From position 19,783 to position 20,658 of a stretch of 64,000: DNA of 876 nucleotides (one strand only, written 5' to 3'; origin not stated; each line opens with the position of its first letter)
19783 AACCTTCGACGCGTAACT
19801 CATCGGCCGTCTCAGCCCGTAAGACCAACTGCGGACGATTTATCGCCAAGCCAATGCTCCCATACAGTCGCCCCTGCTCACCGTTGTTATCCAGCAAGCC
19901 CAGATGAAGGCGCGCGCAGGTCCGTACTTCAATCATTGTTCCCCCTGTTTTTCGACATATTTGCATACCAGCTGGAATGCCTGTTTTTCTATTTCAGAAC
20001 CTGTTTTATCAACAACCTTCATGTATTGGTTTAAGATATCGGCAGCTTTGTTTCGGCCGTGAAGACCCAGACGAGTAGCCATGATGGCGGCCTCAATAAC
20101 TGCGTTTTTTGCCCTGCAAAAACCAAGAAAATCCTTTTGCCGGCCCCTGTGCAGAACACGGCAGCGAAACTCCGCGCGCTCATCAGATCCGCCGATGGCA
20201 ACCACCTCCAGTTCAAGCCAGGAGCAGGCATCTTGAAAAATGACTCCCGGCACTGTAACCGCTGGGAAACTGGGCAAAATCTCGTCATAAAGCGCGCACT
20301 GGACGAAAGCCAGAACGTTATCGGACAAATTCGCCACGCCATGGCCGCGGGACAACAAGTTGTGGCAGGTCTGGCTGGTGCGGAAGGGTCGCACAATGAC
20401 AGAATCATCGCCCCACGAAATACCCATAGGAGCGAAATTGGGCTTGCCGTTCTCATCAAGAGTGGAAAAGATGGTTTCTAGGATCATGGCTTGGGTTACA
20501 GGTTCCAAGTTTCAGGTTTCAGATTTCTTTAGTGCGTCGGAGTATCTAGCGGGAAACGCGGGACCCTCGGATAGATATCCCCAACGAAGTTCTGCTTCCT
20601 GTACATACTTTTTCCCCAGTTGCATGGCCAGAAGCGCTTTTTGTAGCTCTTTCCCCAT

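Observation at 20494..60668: Genome-embedded family of 7-8 nt tandem-repeat hairpins filling intergenic spacers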

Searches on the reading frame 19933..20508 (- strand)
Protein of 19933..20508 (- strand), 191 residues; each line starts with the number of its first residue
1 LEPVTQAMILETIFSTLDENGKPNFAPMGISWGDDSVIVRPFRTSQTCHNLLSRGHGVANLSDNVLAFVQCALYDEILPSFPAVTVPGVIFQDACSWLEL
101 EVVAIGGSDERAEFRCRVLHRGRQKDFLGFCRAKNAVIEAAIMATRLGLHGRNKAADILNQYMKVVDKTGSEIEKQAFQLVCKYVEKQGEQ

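Call 32: search_protein_families(library=pfam, proteins=[window:19933-20508:-], max_evalue=0.01)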
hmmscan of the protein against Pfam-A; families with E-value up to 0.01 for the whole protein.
window:19933-20508:- (191 aa): 2 families
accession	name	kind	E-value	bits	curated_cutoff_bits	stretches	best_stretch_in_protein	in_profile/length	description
PF04289.18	DUF447_N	-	3.3e-22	79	24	1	11-122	2-111/114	Protein of unknown function (DUF447) N-terminal domain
PF20766.2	DUF447_C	-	1e-12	48.3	24.8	1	132-183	2-53/53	Protein of unknown function (DUF447)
